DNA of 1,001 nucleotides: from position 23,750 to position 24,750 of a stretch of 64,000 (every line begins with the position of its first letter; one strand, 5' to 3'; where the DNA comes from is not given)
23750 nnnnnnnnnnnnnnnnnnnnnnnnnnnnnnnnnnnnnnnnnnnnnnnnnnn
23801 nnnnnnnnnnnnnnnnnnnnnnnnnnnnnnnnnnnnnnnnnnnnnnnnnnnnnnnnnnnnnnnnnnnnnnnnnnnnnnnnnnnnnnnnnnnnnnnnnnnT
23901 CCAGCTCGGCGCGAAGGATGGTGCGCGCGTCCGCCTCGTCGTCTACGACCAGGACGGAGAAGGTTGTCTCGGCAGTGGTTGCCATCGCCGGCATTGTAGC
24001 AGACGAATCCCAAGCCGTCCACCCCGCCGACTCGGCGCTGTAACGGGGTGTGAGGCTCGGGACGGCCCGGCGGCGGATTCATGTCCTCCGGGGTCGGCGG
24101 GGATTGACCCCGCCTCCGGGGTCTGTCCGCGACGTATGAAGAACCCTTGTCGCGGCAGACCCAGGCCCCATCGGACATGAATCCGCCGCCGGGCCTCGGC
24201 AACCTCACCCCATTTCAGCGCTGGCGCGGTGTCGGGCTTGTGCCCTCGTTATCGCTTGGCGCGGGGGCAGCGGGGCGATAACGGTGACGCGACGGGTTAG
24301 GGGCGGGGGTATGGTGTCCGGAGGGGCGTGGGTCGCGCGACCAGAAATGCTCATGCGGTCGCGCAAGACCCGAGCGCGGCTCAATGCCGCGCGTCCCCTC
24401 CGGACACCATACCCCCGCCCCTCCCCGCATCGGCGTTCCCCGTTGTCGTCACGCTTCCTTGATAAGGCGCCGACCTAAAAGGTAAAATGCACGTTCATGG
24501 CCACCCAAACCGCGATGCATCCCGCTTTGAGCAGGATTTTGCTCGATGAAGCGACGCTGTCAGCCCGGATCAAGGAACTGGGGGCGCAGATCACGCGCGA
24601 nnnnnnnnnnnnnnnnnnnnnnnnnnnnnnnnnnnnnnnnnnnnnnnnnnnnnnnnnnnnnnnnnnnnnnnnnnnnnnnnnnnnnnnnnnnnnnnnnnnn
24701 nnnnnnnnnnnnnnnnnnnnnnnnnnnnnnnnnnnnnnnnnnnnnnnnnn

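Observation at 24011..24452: Two convergent copies of an unrecognised three-way-junction element with compensatory changes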

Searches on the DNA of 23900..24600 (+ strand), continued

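Call 57: search_with_rna_model(model_id=R1, sources=[L143, L144, L145, L146, L147, L148, L149, L150, L151, L152, L153, L154, L155, L156, L157, L158, L159, L160, L161, L162, L163, L164, L165, L166, L167, L168, L169, L170, L171, L172, L173, L174, L175, L176, L177, L178, L179, L180, L181, L182, L183, L184, L185, L186, L187, L188, L189], max_evalue=1e-8)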
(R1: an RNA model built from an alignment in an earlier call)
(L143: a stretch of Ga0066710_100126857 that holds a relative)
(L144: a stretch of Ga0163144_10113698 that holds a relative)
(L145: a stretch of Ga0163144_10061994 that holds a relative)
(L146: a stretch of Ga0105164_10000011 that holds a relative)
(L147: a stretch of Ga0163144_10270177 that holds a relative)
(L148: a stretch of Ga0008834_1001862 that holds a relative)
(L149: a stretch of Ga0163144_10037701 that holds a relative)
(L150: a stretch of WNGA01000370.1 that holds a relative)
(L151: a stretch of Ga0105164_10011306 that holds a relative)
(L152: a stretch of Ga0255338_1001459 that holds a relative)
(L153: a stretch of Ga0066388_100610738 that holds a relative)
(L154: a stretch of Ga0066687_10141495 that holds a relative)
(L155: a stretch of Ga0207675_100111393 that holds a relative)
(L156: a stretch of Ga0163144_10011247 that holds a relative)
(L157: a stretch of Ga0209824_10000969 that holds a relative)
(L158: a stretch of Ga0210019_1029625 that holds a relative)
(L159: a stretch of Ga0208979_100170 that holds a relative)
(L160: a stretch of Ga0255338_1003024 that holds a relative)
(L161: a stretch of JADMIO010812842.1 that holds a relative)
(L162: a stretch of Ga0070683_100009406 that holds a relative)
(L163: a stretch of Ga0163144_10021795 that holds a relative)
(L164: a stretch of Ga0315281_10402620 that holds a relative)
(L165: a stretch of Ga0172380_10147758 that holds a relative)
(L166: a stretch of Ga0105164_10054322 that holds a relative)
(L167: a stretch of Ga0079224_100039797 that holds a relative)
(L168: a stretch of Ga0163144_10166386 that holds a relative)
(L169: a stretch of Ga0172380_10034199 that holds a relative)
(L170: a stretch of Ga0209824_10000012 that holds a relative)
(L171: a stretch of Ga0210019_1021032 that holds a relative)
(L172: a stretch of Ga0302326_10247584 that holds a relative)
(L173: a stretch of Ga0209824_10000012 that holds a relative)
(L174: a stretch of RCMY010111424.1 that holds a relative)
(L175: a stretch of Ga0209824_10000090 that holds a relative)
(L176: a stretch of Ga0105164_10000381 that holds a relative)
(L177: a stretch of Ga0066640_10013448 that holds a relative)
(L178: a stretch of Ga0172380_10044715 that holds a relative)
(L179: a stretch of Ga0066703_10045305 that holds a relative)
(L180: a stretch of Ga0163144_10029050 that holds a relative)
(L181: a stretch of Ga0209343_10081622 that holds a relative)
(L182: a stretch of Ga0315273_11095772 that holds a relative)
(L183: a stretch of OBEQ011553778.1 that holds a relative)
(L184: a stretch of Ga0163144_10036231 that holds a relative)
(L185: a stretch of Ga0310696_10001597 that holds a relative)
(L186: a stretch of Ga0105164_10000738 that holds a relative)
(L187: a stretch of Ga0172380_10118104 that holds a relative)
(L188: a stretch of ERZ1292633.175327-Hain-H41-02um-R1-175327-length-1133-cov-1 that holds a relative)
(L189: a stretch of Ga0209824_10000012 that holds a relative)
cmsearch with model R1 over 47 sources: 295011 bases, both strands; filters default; matches with E-value up to 1e-8: 44.
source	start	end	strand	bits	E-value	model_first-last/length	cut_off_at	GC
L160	3231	3377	+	153.7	4.3e-30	1-146/146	no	0.68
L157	8521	8667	+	149.6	3.1e-29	1-146/146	no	0.67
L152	8675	8821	-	148.8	4.7e-29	1-146/146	no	0.66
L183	5621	5766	-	146.8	1.3e-28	1-146/146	no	0.67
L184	1054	1200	+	141.4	1.8e-27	1-146/146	no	0.67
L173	97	242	-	139.7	4e-27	1-146/146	no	0.64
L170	3891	4037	+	139.1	5.3e-27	1-146/146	no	0.67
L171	3907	4054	+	135.7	2.9e-26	1-146/146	no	0.67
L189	1403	1548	+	134.5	5e-26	1-146/146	no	0.72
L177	4064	4210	-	134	6.5e-26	1-146/146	no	0.68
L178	984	1127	+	133.9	6.8e-26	1-146/146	no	0.67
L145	5586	5729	+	133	1.1e-25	1-146/146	no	0.68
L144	3859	4005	+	133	1.1e-25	1-146/146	no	0.68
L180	2285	2430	-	132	1.8e-25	1-146/146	no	0.71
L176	8447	8594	+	129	7.8e-25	1-146/146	no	0.67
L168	270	415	-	128.9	7.9e-25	1-146/146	no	0.68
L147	150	295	-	128.1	1.2e-24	1-146/146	no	0.69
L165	833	979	-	127.7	1.5e-24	1-146/146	no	0.7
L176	8638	8782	-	125.9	3.4e-24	1-146/146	no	0.72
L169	1974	2118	+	123.1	1.4e-23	1-146/146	no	0.66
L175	13788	13931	-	121.4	3.1e-23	1-146/146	no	0.72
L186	2143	2286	-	121.4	3.1e-23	1-146/146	no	0.72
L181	2653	2797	+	120.3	5.4e-23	1-146/146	no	0.7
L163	8251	8394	+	119.8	6.9e-23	1-146/146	no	0.73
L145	5789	5932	-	119.2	9.2e-23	1-146/146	no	0.67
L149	3168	3315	-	117.9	1.7e-22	1-146/146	no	0.66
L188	86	229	-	115.4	6e-22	1-146/146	no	0.65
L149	2933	3078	+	115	7.1e-22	1-146/146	no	0.7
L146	2208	2354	-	114.1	1.1e-21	1-146/146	no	0.71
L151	4468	4616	-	114.1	1.1e-21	1-146/146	no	0.64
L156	5979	6123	-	113.7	1.3e-21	1-146/146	no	0.68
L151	4297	4444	+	110.1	8e-21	1-146/146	no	0.61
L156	5786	5930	+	108.8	1.5e-20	1-146/146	no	0.71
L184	1257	1400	-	108.4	1.9e-20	1-146/146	no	0.72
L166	1854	1997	+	105.2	8.6e-20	1-146/146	no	0.69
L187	1742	1887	-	103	2.5e-19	1-146/146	no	0.66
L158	3186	3302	+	93.9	2.2e-17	1-118/146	3'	0.66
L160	3420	3559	-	75.5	1.8e-13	1-146/146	no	0.69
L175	13619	13758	+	74.9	2.4e-13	1-146/146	no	0.67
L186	1974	2113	+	74.9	2.4e-13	1-146/146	no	0.67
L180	2124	2266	+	73.7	4.3e-13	1-146/146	no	0.63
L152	8493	8632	+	73.2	5.4e-13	1-146/146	no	0.69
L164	1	102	-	69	4.4e-12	1-102/146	3'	0.7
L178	1169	1298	-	54.5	5.3e-09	1-146/146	no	0.68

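Call 58: search_with_rna_model(model_id=R1, sources=[L157, L183, L189, L177, L169, L163, L165, L168, L147, L173, L187, L188], max_evalue=1, filters=off)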
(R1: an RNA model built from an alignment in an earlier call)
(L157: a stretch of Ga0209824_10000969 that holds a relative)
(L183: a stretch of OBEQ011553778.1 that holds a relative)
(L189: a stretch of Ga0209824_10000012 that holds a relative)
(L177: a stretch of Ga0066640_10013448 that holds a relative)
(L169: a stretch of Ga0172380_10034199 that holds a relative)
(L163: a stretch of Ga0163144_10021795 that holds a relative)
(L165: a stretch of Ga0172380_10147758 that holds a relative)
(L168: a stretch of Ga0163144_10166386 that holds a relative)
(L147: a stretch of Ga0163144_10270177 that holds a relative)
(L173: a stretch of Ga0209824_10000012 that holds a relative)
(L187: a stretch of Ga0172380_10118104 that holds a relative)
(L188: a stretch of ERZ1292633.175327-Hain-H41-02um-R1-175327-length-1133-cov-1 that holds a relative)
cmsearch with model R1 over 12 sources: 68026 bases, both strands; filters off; matches with E-value up to 1: 29.
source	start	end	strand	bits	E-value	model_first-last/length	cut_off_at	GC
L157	8521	8667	+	149.6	7.2e-30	1-146/146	no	0.67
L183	5621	5766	-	146.8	2.9e-29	1-146/146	no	0.67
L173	97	242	-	139.7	9.3e-28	1-146/146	no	0.64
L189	1403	1548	+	134.6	1.2e-26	1-146/146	no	0.72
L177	4064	4210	-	134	1.5e-26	1-146/146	no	0.68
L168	270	415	-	128.9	1.8e-25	1-146/146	no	0.68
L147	150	295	-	128.1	2.8e-25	1-146/146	no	0.69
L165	833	979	-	127.7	3.4e-25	1-146/146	no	0.7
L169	1974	2118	+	123.1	3.2e-24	1-146/146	no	0.66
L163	8251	8394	+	119.8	1.6e-23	1-146/146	no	0.73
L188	86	229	-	115.3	1.4e-22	1-146/146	no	0.65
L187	1742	1887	-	103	5.8e-20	1-146/146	no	0.66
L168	269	414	+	44.3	1.8e-07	1-146/146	no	0.67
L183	5619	5764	+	41.4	7.4e-07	1-146/146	no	0.66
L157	8523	8669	-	41.1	8.4e-07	1-146/146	no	0.67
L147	149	294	+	41.1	8.6e-07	1-146/146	no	0.7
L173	96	241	+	39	2.3e-06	1-146/146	no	0.64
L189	1404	1551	-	36.9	6.8e-06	1-146/146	no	0.71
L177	4063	4208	+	36.2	9.4e-06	1-146/146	no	0.68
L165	603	742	+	29.3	0.00027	1-146/146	no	0.67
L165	832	977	+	28.7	0.00036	1-146/146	no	0.69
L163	8251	8394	-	26.4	0.0011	1-146/146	no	0.73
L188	85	228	+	23.6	0.0044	1-146/146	no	0.65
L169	1976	2119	-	22.6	0.0073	1-146/146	no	0.66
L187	1647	1692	+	22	0.01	1-146/146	no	0.8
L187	1741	1886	+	17.7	0.08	1-146/146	no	0.66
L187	755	833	+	17.5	0.087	1-146/146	no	0.72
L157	8716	8801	+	17.5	0.089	1-146/146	no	0.71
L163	1083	1143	+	13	0.8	1-146/146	no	0.74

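Call 59: search_with_rna_model(model_id=R1, sources=[window, L001, L081, L082, L084, L086, L087, L088, L089, L090, L091, L092, L093, L097, L098, L099, L100, L101, L103, L104, L105, L106, L107, L108, L109, L110, L112, L113, L115, L119, L123, L124, L129, L130, L144, L145, L146, L147, L149, L151, L152, L156, L157, L158, L160, L163, L164, L165, L166, L168, L169, L170, L171, L173, L175, L176, L177, L178, L180, L181, L183, L184, L186, L187, L188, L189], max_evalue=1e-9, make_alignment=true)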
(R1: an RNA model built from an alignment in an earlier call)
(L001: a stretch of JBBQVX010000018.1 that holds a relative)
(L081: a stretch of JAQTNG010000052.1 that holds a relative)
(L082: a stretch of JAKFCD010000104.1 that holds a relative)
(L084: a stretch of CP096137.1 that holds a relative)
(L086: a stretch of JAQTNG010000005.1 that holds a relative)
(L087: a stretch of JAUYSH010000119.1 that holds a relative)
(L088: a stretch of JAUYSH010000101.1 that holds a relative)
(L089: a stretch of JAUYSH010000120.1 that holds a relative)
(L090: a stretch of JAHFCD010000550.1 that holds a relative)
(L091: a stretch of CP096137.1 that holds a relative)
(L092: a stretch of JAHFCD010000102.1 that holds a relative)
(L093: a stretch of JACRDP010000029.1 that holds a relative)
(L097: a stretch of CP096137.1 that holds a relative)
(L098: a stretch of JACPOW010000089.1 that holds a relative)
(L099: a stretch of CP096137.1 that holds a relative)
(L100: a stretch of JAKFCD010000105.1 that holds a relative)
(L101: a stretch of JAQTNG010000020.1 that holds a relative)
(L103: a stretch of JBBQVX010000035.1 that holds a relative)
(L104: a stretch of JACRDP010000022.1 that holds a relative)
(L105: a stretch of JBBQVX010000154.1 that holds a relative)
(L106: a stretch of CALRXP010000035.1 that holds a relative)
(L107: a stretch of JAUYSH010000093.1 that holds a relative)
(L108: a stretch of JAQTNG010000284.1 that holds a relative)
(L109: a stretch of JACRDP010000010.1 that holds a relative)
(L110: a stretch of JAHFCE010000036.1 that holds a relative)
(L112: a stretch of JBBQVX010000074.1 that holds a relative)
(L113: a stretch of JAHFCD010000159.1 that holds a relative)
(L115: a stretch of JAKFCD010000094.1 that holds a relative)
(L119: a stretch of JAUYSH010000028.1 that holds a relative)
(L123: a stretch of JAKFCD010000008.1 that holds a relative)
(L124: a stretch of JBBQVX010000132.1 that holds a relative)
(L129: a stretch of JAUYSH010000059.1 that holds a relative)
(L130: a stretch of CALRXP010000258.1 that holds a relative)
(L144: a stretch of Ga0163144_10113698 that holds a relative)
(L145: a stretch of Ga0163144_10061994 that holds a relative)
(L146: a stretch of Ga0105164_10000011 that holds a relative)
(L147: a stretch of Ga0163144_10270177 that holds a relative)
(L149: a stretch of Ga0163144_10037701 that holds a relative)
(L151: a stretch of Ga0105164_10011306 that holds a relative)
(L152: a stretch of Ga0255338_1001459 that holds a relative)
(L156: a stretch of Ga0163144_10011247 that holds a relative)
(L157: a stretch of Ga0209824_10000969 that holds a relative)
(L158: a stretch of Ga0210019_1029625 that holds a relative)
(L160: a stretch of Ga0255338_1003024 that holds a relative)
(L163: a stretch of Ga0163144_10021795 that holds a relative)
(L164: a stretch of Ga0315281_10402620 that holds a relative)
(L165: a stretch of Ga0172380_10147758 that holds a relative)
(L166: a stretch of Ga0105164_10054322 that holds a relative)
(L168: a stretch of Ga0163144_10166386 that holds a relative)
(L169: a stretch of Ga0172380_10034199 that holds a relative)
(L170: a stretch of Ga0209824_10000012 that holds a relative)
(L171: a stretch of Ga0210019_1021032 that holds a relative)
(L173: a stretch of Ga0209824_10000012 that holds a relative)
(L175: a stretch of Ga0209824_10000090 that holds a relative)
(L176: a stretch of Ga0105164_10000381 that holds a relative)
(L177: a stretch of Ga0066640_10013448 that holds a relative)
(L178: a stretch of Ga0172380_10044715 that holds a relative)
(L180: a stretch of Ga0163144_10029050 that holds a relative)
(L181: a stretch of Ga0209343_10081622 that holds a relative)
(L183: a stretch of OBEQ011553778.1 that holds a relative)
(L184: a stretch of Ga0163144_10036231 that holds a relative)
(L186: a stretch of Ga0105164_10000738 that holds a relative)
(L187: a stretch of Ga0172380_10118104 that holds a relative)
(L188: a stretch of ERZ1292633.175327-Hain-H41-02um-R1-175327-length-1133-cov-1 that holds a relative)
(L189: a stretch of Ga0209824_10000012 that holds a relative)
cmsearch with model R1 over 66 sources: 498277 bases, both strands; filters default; matches with E-value up to 1e-9: 100.
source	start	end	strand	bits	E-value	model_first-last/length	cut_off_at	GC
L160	3231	3377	+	153.7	7.2e-30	1-146/146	no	0.68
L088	5294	5438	-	153.1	9.6e-30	1-146/146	no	0.7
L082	6004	6149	+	152.3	1.5e-29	1-146/146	no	0.67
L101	7711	7857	+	152.2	1.5e-29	1-146/146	no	0.67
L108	2596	2742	+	151.4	2.3e-29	1-146/146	no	0.67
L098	5081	5227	+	150.3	3.8e-29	1-146/146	no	0.65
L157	8521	8667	+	149.6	5.3e-29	1-146/146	no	0.67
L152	8675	8821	-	148.8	8e-29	1-146/146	no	0.66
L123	2468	2614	-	148.2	1.1e-28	1-146/146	no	0.64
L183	5621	5766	-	146.8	2.1e-28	1-146/146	no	0.67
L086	1740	1888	+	146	3.2e-28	1-146/146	no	0.68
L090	740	885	-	145.5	4e-28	1-146/146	no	0.66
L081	2655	2802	+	145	5.1e-28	1-146/146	no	0.68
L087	2160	2304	+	144.8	5.6e-28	1-146/146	no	0.72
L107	2960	3104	+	143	1.4e-27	1-146/146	no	0.7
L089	6663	6807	+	142.1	2.1e-27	1-146/146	no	0.69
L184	1054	1200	+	141.4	3e-27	1-146/146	no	0.67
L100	3694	3840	+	141.3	3.2e-27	1-146/146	no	0.73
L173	97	242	-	139.7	6.8e-27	1-146/146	no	0.64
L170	3891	4037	+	139.1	8.9e-27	1-146/146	no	0.67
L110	5965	6108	+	137.9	1.7e-26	1-146/146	no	0.67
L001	3790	3936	-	136.7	3e-26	1-146/146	no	0.66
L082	6250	6397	-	136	4.3e-26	1-146/146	no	0.69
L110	6219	6366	-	135.7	4.9e-26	1-146/146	no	0.67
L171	3907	4054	+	135.7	4.9e-26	1-146/146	no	0.67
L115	1017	1164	-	135.7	4.9e-26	1-146/146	no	0.66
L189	1403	1548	+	134.5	8.5e-26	1-146/146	no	0.72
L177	4064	4210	-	134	1.1e-25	1-146/146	no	0.68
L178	984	1127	+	133.9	1.1e-25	1-146/146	no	0.67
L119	6829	6972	-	133.7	1.3e-25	1-146/146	no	0.7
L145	5586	5729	+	133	1.8e-25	1-146/146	no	0.68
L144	3859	4005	+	133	1.8e-25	1-146/146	no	0.68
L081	2895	3038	-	132.8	2e-25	1-146/146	no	0.68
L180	2285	2430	-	132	3e-25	1-146/146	no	0.71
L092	5253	5397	-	131.1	4.7e-25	1-146/146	no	0.66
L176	8447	8594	+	129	1.3e-24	1-146/146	no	0.67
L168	270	415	-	128.9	1.3e-24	1-146/146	no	0.68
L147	150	295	-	128.1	2e-24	1-146/146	no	0.69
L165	833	979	-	127.7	2.5e-24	1-146/146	no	0.7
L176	8638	8782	-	125.9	5.8e-24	1-146/146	no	0.72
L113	1665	1809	+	125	8.9e-24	1-146/146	no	0.68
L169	1974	2118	+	123.1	2.3e-23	1-146/146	no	0.66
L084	355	499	-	122.7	2.8e-23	1-146/146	no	0.71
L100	3935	4079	-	122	3.9e-23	1-146/146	no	0.71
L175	13788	13931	-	121.4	5.3e-23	1-146/146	no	0.72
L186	2143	2286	-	121.4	5.3e-23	1-146/146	no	0.72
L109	3990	4137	+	121.4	5.4e-23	1-146/146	no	0.69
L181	2653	2797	+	120.3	9.1e-23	1-146/146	no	0.7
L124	326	470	-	120.1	9.9e-23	1-146/146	no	0.68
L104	6714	6858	+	119.9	1.1e-22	1-146/146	no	0.71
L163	8251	8394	+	119.8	1.2e-22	1-146/146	no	0.73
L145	5789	5932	-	119.2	1.6e-22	1-146/146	no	0.67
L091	5051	5196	+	118.1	2.7e-22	1-146/146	no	0.65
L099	4950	5095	+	118.1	2.7e-22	1-146/146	no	0.73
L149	3168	3315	-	117.9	2.9e-22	1-146/146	no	0.66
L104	6902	7051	-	116.6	5.6e-22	1-146/146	no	0.69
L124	113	255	+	115.8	8.2e-22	1-146/146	no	0.66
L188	86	229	-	115.4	1e-21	1-146/146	no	0.65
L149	2933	3078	+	115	1.2e-21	1-146/146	no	0.7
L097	2237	2383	+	114.4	1.6e-21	1-146/146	no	0.65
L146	2208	2354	-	114.1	1.9e-21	1-146/146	no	0.71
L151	4468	4616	-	114.1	1.9e-21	1-146/146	no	0.64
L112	28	169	-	113.8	2.2e-21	1-146/146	no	0.68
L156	5979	6123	-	113.7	2.3e-21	1-146/146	no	0.68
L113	1841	1985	-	113.2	2.9e-21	1-146/146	no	0.76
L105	208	351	-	111.1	8.2e-21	1-146/146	no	0.66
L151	4297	4444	+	110.1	1.4e-20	1-146/146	no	0.61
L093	647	791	-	109.9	1.5e-20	1-146/146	no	0.7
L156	5786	5930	+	108.8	2.5e-20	1-146/146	no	0.71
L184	1257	1400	-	108.4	3.1e-20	1-146/146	no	0.72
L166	1854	1997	+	105.2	1.4e-19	1-146/146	no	0.69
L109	4239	4383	-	104.7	1.9e-19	1-146/146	no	0.7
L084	185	328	+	104.5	2.1e-19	1-146/146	no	0.71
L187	1742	1887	-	103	4.2e-19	1-146/146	no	0.66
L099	5156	5303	-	103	4.4e-19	1-146/146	no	0.7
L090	499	639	+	101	1.2e-18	1-146/146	no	0.7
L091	5253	5398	-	100.1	1.8e-18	1-146/146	no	0.74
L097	2445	2590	-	99.6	2.2e-18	1-146/146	no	0.72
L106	6901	7022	+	97.7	5.9e-18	1-123/146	3'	0.67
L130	3342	3482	+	96.9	8.3e-18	1-146/146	no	0.69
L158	3186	3302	+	93.9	3.8e-17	1-118/146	3'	0.66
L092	4987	5125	+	91.5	1.2e-16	1-146/146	no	0.66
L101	7890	8000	-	89.7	2.9e-16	35-146/146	5'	0.67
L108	2857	2996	-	89.2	3.7e-16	1-146/146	no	0.71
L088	5037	5179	+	85.1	2.8e-15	1-146/146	no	0.66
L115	837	977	+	83.3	6.6e-15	1-146/146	no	0.71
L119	6567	6707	+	82.3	1.1e-14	1-146/146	no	0.67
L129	3347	3486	+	81.7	1.5e-14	1-146/146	no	0.69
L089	6908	7047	-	77.5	1.1e-13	1-146/146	no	0.7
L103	4802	4911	+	75.7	2.7e-13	1-110/146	3'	0.69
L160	3420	3559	-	75.5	3e-13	1-146/146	no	0.69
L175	13619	13758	+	74.9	4.1e-13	1-146/146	no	0.67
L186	1974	2113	+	74.9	4.1e-13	1-146/146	no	0.67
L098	5229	5369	-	74.1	5.9e-13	1-146/146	no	0.68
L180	2124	2266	+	73.7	7.2e-13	1-146/146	no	0.63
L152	8493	8632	+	73.2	9.1e-13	1-146/146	no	0.69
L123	2237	2375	+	69.9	4.6e-12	1-146/146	no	0.71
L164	1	102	-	69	7.4e-12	1-102/146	3'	0.7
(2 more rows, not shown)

Alignment A5: 100 matches aligned to the model, 173 columns, each read 5' to 3' on its own strand. Consensus structure (alignment columns), stored with it:
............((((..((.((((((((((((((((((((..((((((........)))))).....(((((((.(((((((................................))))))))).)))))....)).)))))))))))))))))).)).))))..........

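Call 62: search_dna_similar(query=window:24041-24437:+, collection=plasmids, mode=distant, max_rows=10)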
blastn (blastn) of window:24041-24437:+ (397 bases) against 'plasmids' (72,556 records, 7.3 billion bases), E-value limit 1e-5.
No match.

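Call 63: search_dna_similar(query=window:24041-24437:+, collection=phages, mode=distant, max_rows=10)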
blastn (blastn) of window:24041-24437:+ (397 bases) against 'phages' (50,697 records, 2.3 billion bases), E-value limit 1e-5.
No match.

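Call 69: search_with_rna_model(model_id=R1, source=window, max_evalue=1, filters=off)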
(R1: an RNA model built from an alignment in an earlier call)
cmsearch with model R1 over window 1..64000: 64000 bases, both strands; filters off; matches with E-value up to 1: 14.
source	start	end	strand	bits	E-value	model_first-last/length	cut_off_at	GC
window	24057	24201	+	132.8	2.6e-26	1-146/146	no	0.71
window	24291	24432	-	100.7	1.7e-19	1-146/146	no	0.72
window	24289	24430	+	35.2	1.5e-05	1-146/146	no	0.72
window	24058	24202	-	34.5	2e-05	1-146/146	no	0.71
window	50180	50273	+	27.8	0.00054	1-146/146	no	0.54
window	50181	50274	-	25.6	0.0016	1-146/146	no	0.55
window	30410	30488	-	16.8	0.12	1-146/146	no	0.71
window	15738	15799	-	16.5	0.13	1-146/146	no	0.79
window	62526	62664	-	15.5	0.22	1-146/146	no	0.68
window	42145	42246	+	14.8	0.31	1-146/146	no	0.71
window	22601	22723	-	14.3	0.4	1-146/146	no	0.69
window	49666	49763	-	13.5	0.58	1-146/146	no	0.39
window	16604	16742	-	12.8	0.84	1-146/146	no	0.7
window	49671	49755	+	12.8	0.84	1-146/146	no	0.39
